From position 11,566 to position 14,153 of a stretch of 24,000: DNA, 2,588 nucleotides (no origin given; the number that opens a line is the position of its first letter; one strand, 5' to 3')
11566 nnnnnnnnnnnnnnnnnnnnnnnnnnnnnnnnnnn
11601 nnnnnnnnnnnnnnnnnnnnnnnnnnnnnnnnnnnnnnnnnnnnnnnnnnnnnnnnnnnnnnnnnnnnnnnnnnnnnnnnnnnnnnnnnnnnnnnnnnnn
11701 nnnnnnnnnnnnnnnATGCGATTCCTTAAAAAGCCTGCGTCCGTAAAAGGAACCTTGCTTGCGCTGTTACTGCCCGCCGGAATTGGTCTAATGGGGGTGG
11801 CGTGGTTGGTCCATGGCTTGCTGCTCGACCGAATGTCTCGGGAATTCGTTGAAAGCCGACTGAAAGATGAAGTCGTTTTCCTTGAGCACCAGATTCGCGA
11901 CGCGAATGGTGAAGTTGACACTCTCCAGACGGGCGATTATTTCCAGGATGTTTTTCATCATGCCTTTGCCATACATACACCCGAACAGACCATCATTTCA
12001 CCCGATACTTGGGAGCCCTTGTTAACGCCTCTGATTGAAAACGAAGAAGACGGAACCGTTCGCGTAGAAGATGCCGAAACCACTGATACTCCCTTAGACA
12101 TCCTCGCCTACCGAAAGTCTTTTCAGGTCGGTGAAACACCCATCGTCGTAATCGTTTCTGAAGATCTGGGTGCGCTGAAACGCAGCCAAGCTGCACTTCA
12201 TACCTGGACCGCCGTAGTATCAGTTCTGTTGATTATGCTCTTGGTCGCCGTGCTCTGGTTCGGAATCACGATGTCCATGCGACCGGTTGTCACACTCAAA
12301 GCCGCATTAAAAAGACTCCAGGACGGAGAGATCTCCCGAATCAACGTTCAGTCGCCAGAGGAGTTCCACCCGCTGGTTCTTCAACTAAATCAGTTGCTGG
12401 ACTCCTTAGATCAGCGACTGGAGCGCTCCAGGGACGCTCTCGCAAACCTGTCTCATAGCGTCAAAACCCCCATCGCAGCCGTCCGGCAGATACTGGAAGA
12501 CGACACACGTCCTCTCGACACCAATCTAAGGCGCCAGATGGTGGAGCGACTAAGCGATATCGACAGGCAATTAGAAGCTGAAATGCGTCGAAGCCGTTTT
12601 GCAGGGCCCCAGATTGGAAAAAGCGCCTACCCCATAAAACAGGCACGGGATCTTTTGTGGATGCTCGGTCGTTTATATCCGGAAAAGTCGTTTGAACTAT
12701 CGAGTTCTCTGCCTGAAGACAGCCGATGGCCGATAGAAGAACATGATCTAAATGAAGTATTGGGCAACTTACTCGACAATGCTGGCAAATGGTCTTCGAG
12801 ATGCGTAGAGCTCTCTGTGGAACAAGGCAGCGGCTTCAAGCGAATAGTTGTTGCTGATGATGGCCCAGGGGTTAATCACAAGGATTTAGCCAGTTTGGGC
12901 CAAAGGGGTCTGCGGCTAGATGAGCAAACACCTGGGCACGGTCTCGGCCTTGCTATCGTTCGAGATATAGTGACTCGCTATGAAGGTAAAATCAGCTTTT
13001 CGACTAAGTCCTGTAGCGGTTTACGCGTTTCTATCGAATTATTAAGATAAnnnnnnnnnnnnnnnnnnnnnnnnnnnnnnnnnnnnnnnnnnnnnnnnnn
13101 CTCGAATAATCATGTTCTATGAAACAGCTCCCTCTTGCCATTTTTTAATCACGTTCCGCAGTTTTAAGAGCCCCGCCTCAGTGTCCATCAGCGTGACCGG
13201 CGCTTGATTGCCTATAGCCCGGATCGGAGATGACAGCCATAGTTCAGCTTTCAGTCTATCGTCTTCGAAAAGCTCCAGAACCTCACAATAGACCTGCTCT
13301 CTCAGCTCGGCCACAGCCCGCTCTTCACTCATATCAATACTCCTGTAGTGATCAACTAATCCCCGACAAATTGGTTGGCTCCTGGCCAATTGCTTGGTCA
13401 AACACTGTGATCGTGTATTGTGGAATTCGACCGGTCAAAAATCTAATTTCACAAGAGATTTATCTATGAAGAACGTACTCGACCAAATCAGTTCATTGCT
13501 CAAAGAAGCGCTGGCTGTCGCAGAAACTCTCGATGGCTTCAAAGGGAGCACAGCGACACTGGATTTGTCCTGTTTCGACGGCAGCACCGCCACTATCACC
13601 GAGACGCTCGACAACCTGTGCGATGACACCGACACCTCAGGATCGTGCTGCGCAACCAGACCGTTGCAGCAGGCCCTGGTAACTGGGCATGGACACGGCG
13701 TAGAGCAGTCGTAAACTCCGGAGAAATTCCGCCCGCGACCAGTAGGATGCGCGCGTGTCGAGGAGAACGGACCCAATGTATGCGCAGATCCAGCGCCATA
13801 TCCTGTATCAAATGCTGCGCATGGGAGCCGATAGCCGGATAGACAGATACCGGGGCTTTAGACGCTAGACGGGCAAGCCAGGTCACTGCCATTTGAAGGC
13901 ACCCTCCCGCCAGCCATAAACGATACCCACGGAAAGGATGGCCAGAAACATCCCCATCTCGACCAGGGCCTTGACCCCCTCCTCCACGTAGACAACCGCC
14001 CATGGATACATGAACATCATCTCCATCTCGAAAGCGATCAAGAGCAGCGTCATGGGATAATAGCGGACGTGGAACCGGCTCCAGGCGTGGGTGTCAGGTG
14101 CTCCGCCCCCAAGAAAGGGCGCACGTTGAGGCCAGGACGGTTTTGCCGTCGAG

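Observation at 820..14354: Five PhoP-type direct-repeat boxes, each intergenic and each facing an operon: a candidate regulon for the PhoPQ-like system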

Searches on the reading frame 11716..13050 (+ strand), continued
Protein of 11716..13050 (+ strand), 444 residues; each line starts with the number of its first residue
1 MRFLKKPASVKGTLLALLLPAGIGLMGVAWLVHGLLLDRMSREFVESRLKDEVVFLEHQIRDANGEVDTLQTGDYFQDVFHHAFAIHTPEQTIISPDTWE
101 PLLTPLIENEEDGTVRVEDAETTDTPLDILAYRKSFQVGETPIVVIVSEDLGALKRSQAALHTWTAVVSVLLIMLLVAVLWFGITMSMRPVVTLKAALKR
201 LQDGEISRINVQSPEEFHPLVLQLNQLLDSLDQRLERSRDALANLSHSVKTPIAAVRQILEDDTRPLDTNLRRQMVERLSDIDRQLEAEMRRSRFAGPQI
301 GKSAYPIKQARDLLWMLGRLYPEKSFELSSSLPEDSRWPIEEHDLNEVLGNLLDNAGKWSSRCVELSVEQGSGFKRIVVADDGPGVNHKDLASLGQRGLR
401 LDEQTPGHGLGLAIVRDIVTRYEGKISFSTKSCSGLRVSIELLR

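Call 33: search_solved_structures(query=window:11716-13050:+, max_evalue=0.00001)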
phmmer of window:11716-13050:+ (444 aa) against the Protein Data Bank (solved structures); distinct sequences matched with E-value up to 0.00001: 20.
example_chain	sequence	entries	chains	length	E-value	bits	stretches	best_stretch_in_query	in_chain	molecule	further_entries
3cgy_A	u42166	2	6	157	7.4e-21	77.7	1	304-440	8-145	Virulence sensor histidine kinase phoQ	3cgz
1id0_A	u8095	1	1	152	3.8e-20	75.3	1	306-440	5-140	PHOQ HISTIDINE KINASE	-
4biu_A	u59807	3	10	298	4.6e-10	42.1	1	190-440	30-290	SENSOR PROTEIN CPXA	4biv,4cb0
4biw_A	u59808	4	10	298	6.3e-10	41.7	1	190-440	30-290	SENSOR PROTEIN CPXA | Sensor histidine kinase CpxA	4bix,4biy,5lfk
4i5s_A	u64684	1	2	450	5.6e-09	38.6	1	229-435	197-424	Putative histidine kinase CovS; VicK-like protein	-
4biz_A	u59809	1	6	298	6.3e-09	38.4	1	190-440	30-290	SENSOR PROTEIN CPXA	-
4cti_A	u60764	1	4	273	7.9e-09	38.1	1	188-438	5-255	OSMOLARITY SENSOR PROTEIN ENVZ, AF1503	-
4kp4_A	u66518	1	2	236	4e-08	35.8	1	241-438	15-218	Osmolarity sensor protein EnvZ, Histidine kinase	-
5uht_A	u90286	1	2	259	4.8e-08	35.5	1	233-437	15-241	Sensor histidine kinase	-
2c2a_A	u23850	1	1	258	4.8e-08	35.5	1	233-437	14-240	SENSOR HISTIDINE KINASE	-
3dge_A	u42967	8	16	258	4.8e-08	35.5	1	233-437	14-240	Sensor protein | Histidine kinase | Sensor histidine kinase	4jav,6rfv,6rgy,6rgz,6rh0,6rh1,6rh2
9m08_C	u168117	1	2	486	2e-07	33.4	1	161-430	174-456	histidine kinase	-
6azr_A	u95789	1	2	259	2.3e-07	33.2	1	233-437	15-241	Sensor histidine kinase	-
4jas_A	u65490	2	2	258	3.2e-07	32.8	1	233-437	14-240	Histidine kinase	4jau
6blk_C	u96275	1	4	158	3.9e-07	32.5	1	344-426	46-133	Signal transduction histidine-protein kinase/phosphatase mprB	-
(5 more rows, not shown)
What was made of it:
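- On PhoP-PhoQ (orthologue): PhoQ catalytic-domain structures are the best PDB hits (call 33).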

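Call 42: search_protein_families(library=pfam, proteins=[L014:1014-2897:-, L014:121-1017:-, L014:3409-3846:-], max_evalue=0.1)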
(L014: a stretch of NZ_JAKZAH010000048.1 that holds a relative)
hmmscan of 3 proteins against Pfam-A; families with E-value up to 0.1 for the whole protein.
L014:1014-2897:- (627 aa): 3 families
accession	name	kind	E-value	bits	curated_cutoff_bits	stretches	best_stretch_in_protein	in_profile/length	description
PF19335.5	HMBD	-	2e-14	53.6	23.6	1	155-180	2-27/28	Heavy metal binding domain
PF00346.24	Complex1_49kDa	-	5.3e-09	36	24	1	560-620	203-264/271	Respiratory-chain NADH dehydrogenase, 49 Kd subunit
PF01058.29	Oxidored_q6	-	0.0011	19.1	27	1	55-100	26-75/128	NADH ubiquinone oxidoreductase, 20 Kd subunit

L014:121-1017:- (298 aa): 1 family
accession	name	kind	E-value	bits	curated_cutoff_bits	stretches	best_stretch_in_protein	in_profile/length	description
PF00146.26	NADHdh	-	2.7e-57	194.8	27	1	35-290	46-297/298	NADH dehydrogenase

L014:3409-3846:- (145 aa): 0 families

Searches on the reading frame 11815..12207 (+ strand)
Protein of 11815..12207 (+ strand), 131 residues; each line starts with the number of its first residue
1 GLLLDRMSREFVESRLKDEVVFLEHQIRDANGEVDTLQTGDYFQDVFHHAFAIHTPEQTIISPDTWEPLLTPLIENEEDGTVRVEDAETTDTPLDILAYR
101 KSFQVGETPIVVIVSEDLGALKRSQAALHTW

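Call 65: predict_structure(alignment_id=A3)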
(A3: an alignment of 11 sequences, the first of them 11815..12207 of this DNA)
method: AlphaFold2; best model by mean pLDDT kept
length: 131 residues; sequences in the alignment: 11
mean_pLDDT: 79.9   pTM: 0.76
mean pLDDT of the five models: 79.9, 77.3, 74.2, 72.6, 56.4
residues with pLDDT >= 90: 34; 70-90: 65; 50-70: 28; < 50: 4
segments of 3 or more residues with pLDDT < 50: none
pLDDT, mean of each block of 10 residues (from residue 1): 61 88 91 76 60 90 85 87 76 83 93 87 66 47
secondary structure, 60 per line:
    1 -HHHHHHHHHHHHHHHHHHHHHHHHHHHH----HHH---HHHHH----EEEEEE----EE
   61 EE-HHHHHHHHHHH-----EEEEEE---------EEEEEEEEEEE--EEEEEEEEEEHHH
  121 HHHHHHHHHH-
elements in order: H2-29 H40-44 E49-54 E59-62 H64-74 E80-85 E95-105 E108-117 H118-130

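Call 67: fold_search(model_id=the predicted structure, library=pdb)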
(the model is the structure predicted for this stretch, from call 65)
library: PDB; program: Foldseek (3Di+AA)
matches with E <= 10: 493; with E <= 0.001: 0
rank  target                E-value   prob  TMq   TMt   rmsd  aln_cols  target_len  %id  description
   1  4zr7_B                8.1e-03  1.00  0.49  0.54   5.1       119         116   15  The structure of a domain of a functionally unknown protein from Bacillus subtilis subsp. subtilis str. 168 (released 2015-05-27)
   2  4zr7_D                1.8e-02  0.96  0.43  0.46   6.1       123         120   12  The structure of a domain of a functionally unknown protein from Bacillus subtilis subsp. subtilis str. 168 (released 2015-05-27)
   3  8js5_B                2.3e-02  0.93  0.34  0.20   7.5       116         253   15  Dimeric PAS domains of oxygen sensor FixL with ferric unliganded heme (released 2024-06-26)
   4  5ltx_A                2.5e-02  0.95  0.48  0.30  10.6       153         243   12  LIGAND BINDING DOMAIN OF PSEUDOMONAS AERUGINOSA PAO1 AMINO ACID CHEMORECEPTOR PCTA IN COMPLEX WITH L-MET (released 2017-09-20)
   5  4zr7_C                2.5e-02  0.93  0.41  0.45   6.5       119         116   13  The structure of a domain of a functionally unknown protein from Bacillus subtilis subsp. subtilis str. 168 (released 2015-05-27)
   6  4zr7_A                2.8e-02  0.99  0.40  0.43   3.5        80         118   12  The structure of a domain of a functionally unknown protein from Bacillus subtilis subsp. subtilis str. 168 (released 2015-05-27)
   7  8js6_C                3.4e-02  0.63  0.34  0.20  11.5       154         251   12  Dimeric PAS domains of oxygen sensor FixL in complex with cyanide-bound ferric heme (released 2024-06-26)
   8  8js6_E                3.6e-02  0.69  0.35  0.21  11.7       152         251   12  Dimeric PAS domains of oxygen sensor FixL in complex with cyanide-bound ferric heme (released 2024-06-26)
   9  4kqd_D                5.0e-02  0.80  0.35  0.38   5.4       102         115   19  The crystal Structure of the N-terminal PAS domain of the F plasmid TraJ (released 2014-07-02)
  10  7prq_B                5.3e-02  0.66  0.35  0.18   7.5       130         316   12  Structure of the ligand binding domain of the PctD (PA4633) chemoreceptor of Pseudomonas aeruginosa PAO1 in complex wi (released 2022-05-11)
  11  5gpo_B                5.6e-02  0.60  0.33  0.35  11.9       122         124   16  The sensor domain structure of the zinc-responsive histidine kinase CzcS from Pseudomonas Aeruginosa (released 2017-08-09)
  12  6ph4_B                6.8e-02  0.72  0.42  0.14  16.4       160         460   15  Full length LOV-PAS-HK construct from the LOV-HK sensory protein from Brucella abortus (light-adapted, construct 15-48 (released 2020-12-30)
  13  8js5_G                7.2e-02  0.87  0.35  0.21   6.7       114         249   12  Dimeric PAS domains of oxygen sensor FixL with ferric unliganded heme (released 2024-06-26)
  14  6ph3_C                7.7e-02  0.54  0.34  0.20  15.1       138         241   10  LOV-PAS construct from the LOV-HK sensory protein from Brucella abortus (dark-adapted, construct 15-273) (released 2020-12-30)
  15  8js5_F                7.7e-02  0.35  0.30  0.18  12.2       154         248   12  Dimeric PAS domains of oxygen sensor FixL with ferric unliganded heme (released 2024-06-26)
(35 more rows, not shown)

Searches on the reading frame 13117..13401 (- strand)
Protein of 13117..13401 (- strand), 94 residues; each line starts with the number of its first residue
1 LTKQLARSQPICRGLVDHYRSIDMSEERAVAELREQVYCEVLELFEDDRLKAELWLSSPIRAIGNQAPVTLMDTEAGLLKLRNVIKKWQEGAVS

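Call 12: search_protein_families(library=pfam, proteins=[window:13117-13401:-], max_evalue=0.01)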
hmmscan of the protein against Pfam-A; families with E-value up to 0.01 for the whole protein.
window:13117-13401:- (94 aa): 1 family
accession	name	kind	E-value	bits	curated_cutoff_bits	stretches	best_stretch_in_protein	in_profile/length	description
PF09722.15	Xre_MbcA_ParS_C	-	1.8e-09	37.9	24.5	1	43-91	4-51/51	Antitoxin Xre/MbcA/ParS C-terminal toxin-binding domain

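Call 15: search_protein_families(library=ncbifam, proteins=[window:13117-13401:-], max_evalue=0.001)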
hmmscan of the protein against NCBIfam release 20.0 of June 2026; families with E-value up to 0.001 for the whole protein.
window:13117-13401:- (94 aa): 2 families
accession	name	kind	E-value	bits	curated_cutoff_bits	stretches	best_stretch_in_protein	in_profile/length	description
NF049845.1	Xre_ParS_antitoxin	subfamily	4.9e-11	42.7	90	1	36-93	55-111/112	type II RES/Xre toxin-antitoxin system antitoxin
TIGR02293.1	TAS_TIGR02293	hypoth_equivalog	8.1e-08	32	57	1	36-93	76-132/133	putative toxin-antitoxin system antitoxin component, TIGR02293 family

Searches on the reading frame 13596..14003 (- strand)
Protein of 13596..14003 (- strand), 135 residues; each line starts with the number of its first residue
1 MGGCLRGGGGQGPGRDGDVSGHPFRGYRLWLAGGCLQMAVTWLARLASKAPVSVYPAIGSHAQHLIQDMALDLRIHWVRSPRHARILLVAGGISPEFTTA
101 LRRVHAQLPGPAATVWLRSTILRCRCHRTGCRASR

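Call 12: search_protein_families(library=pfam, proteins=[window:13596-14003:-], max_evalue=0.01)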
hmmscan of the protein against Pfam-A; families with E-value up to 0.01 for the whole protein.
window:13596-14003:- (135 aa): 1 family
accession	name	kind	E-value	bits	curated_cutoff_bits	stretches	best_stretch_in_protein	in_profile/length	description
PF01058.29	Oxidored_q6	-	0.0039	17.4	27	1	59-115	12-72/128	NADH ubiquinone oxidoreductase, 20 Kd subunit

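Call 15: search_protein_families(library=ncbifam, proteins=[window:13596-14003:-], max_evalue=0.001)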
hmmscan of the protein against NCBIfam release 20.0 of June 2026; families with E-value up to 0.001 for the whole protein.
window:13596-14003:- (135 aa): 1 family
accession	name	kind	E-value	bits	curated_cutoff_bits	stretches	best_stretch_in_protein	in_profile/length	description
TIGR01957.1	nuoB_fam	subfamily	0.00039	20.3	142.7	1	77-113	51-87/145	NADH-quinone oxidoreductase subunit B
